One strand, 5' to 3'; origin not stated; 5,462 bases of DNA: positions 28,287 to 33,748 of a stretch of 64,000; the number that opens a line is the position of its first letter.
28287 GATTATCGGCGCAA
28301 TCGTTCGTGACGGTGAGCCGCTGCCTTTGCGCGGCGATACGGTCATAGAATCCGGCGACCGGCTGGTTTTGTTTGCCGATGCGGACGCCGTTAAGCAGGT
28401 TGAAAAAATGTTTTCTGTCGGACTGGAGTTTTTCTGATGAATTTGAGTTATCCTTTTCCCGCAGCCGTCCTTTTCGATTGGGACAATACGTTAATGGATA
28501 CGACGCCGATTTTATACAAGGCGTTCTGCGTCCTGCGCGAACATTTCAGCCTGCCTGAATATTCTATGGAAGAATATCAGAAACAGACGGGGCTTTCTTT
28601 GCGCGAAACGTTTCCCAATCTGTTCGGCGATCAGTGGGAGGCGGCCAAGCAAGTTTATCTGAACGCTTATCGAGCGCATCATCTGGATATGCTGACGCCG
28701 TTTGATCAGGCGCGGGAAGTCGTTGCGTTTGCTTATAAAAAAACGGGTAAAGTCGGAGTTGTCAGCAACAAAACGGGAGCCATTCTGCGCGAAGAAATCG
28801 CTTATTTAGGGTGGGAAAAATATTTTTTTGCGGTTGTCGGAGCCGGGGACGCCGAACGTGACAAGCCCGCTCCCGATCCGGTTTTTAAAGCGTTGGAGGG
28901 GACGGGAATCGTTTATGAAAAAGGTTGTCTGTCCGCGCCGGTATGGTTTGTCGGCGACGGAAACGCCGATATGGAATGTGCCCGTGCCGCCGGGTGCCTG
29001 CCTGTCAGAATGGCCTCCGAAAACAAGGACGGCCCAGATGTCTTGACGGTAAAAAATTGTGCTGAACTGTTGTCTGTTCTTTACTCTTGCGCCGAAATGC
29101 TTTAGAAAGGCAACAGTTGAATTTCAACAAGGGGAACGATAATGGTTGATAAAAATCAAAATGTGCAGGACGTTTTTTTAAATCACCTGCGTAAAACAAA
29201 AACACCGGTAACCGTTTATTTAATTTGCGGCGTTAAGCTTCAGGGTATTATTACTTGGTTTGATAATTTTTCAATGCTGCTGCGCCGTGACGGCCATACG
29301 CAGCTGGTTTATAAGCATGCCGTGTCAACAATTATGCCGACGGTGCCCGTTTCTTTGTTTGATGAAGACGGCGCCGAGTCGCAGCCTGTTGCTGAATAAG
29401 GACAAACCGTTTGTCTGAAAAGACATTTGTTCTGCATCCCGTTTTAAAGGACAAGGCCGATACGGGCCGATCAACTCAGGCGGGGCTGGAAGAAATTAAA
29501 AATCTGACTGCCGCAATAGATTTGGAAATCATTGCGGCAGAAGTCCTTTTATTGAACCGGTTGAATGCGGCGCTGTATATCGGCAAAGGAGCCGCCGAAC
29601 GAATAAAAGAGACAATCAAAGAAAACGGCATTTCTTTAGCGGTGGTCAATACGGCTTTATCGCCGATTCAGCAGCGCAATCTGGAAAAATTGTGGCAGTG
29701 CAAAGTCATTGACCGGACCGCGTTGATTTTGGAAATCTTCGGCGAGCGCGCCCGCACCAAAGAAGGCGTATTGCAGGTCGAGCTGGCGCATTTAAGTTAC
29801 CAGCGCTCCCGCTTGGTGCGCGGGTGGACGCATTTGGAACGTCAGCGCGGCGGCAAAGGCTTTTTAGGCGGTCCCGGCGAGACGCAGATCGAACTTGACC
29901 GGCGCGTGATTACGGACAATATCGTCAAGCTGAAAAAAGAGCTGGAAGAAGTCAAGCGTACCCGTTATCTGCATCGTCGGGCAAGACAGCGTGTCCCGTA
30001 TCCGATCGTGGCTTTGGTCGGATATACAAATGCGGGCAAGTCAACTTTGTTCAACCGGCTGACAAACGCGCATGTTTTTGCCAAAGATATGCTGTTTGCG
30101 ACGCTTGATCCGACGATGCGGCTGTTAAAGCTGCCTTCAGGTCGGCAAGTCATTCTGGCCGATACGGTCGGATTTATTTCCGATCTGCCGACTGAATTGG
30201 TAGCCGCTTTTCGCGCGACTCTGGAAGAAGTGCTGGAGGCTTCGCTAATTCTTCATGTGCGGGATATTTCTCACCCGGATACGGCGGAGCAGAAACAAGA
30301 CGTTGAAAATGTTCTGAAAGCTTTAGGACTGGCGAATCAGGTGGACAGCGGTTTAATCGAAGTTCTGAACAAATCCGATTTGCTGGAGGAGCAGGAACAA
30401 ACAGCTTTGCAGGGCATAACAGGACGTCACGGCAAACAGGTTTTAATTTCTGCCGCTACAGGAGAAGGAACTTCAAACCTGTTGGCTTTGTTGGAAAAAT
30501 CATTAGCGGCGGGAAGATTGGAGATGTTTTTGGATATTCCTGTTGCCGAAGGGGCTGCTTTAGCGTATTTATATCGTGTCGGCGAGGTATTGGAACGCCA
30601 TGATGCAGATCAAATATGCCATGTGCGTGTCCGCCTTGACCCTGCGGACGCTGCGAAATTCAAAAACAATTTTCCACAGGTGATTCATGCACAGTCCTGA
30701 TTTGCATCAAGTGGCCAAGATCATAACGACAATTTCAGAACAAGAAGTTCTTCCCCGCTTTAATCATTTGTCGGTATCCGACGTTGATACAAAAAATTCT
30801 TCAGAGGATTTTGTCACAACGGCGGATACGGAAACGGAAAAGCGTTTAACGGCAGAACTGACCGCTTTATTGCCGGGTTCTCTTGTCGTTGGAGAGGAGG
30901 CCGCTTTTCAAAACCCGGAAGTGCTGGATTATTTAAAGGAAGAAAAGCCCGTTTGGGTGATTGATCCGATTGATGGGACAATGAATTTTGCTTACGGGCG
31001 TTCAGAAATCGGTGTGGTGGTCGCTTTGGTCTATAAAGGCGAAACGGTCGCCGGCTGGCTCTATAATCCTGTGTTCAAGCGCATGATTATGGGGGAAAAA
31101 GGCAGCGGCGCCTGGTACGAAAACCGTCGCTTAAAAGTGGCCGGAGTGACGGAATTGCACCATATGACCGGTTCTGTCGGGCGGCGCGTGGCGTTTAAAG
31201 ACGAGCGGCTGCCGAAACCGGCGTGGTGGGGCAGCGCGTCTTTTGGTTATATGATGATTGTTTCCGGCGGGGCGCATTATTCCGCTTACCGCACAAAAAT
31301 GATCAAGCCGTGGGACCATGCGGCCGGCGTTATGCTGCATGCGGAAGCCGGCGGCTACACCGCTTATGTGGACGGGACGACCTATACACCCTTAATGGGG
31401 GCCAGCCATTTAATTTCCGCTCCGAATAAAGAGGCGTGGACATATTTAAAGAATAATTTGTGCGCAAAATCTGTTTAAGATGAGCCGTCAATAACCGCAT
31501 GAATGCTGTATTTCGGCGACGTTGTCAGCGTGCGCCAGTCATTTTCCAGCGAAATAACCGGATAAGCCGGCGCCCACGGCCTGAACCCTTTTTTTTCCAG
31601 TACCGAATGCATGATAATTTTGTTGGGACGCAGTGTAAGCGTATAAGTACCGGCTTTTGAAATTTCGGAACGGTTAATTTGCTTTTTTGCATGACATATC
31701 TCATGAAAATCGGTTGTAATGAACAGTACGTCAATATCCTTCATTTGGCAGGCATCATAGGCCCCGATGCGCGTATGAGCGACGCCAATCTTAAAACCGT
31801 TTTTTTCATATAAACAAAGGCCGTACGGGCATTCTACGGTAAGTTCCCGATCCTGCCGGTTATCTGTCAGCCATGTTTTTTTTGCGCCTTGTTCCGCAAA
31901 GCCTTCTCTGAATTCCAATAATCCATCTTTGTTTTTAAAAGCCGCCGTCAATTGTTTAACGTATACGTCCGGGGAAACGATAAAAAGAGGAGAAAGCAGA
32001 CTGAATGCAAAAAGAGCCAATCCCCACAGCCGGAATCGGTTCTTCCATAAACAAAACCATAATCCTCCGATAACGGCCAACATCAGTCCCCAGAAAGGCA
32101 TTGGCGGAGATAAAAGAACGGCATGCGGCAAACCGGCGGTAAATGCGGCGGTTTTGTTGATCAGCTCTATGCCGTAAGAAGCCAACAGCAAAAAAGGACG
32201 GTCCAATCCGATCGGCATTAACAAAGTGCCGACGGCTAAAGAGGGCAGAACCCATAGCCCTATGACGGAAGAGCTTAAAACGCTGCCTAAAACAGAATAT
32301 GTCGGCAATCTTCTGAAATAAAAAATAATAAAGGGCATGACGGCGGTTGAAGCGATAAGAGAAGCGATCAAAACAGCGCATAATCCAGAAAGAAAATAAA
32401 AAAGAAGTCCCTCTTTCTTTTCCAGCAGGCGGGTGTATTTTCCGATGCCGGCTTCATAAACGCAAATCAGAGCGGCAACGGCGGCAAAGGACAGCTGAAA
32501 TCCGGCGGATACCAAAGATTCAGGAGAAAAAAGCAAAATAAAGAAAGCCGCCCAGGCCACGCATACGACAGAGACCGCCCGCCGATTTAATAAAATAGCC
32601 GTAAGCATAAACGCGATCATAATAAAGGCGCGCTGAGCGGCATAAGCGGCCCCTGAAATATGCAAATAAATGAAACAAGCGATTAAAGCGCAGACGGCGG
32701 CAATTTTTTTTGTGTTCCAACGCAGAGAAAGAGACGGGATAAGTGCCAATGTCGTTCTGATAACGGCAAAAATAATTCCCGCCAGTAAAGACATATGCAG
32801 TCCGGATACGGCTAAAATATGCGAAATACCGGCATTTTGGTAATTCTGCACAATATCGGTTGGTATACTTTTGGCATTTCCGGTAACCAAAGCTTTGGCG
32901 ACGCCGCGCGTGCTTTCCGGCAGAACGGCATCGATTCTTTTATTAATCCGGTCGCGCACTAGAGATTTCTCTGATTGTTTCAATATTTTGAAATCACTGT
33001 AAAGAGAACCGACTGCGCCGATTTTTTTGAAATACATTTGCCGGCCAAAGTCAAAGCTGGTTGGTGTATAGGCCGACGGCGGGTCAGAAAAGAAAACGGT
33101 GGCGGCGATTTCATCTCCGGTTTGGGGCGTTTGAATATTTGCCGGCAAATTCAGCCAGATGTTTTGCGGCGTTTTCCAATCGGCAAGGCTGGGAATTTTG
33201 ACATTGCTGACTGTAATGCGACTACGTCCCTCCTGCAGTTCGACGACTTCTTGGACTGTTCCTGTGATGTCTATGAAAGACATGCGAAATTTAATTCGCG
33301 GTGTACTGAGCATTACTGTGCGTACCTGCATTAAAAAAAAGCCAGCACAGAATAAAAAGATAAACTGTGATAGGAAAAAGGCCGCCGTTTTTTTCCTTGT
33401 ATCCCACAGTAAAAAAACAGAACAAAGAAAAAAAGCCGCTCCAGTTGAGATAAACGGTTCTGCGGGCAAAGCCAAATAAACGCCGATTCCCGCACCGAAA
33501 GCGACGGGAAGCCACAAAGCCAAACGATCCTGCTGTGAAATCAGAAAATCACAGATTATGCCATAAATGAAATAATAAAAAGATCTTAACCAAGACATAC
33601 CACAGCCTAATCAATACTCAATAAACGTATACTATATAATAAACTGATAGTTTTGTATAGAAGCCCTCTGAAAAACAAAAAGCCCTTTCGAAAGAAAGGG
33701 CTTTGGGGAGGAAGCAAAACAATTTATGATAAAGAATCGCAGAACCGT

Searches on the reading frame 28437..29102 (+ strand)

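Call 110: search_protein_families(library=pfam, proteins=[window:28437-29102:+], max_evalue=0.00001)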
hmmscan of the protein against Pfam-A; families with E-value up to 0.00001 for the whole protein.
window:28437-29102:+ (222 aa): 3 families
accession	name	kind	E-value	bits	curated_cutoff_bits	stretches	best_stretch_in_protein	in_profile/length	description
PF13419.12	HAD_2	-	1.5e-36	126.6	23.8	1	11-187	1-173/178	Haloacid dehalogenase-like hydrolase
PF00702.32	Hydrolase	-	2e-17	64.6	26.4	1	10-186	3-191/191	haloacid dehalogenase-like hydrolase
PF12710.13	HAD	-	4.5e-07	30.9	27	1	11-183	1-189/189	haloacid dehalogenase-like hydrolase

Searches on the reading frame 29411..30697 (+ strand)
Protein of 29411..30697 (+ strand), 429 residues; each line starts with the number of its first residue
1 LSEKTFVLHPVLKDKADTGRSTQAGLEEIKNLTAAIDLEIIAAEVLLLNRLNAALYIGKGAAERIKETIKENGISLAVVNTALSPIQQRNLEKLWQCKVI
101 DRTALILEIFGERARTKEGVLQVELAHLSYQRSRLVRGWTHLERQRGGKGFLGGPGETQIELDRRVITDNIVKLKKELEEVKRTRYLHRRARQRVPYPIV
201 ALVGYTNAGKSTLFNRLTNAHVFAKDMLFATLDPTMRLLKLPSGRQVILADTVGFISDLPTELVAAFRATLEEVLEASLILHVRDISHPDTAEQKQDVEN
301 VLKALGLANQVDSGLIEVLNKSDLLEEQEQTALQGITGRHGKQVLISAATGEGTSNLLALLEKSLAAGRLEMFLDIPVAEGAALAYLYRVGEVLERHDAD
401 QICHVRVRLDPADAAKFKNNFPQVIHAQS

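Call 110: search_protein_families(library=pfam, proteins=[window:29411-30697:+], max_evalue=0.00001)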
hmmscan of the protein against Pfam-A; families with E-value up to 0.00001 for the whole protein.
window:29411-30697:+ (429 aa): 4 families
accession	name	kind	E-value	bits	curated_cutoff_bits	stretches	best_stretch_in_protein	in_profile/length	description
PF16360.10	GTP-bdg_M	-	5.3e-29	101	29.5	1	113-192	1-79/79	GTP-binding GTPase Middle Region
PF13167.11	GTP-bdg_N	-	2.6e-25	89.3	25.4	1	25-110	3-88/89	GTP-binding GTPase N-terminal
PF01926.29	MMR_HSR1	-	1.4e-20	73.9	21.9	1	200-304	2-102/113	50S ribosome-binding GTPase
PF03193.22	RsgA_GTPase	-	1.3e-06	28.8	30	0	294-365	35-108/174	RsgA GTPase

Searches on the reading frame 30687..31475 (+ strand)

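Call 110: search_protein_families(library=pfam, proteins=[window:30687-31475:+], max_evalue=0.00001)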
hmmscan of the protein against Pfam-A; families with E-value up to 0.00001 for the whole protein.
window:30687-31475:+ (263 aa): 1 family
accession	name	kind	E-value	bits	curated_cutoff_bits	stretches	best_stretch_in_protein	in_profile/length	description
PF00459.30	Inositol_P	-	9.3e-43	147.1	27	1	17-247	16-254/271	Inositol monophosphatase family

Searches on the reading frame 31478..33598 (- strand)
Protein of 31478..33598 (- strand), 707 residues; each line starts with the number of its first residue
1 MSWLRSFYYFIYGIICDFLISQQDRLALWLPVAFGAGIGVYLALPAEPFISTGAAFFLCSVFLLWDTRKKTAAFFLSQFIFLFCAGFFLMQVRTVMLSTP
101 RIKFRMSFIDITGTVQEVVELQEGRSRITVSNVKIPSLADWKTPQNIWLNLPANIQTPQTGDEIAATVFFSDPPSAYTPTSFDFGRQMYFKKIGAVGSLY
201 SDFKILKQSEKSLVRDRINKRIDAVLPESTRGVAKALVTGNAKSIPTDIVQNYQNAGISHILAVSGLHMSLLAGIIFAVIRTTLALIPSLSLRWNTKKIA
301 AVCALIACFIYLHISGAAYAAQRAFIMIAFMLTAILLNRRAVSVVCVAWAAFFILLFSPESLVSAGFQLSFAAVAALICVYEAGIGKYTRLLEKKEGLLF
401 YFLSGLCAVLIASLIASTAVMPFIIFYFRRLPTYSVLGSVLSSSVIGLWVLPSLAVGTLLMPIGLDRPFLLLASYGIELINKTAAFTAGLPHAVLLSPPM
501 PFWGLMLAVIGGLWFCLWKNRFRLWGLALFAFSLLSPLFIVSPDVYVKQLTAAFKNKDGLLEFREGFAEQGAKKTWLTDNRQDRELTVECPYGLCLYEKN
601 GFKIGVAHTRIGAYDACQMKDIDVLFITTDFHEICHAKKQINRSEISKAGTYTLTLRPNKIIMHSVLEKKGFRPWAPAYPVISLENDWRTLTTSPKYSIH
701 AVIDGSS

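Call 47: search_protein_families(library=pfam, proteins=[window:31478-33598:-], max_evalue=0.0001)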
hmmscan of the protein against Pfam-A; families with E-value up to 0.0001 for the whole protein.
window:31478-33598:- (707 aa): 2 families
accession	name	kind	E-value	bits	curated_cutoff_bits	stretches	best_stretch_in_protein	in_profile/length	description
PF03772.21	Competence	-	2.9e-57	194.5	23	1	237-521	1-269/270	Competence protein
PF13567.11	DUF4131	-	3.1e-14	53.4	31.6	1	49-201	9-161/165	Domain of unknown function (DUF4131)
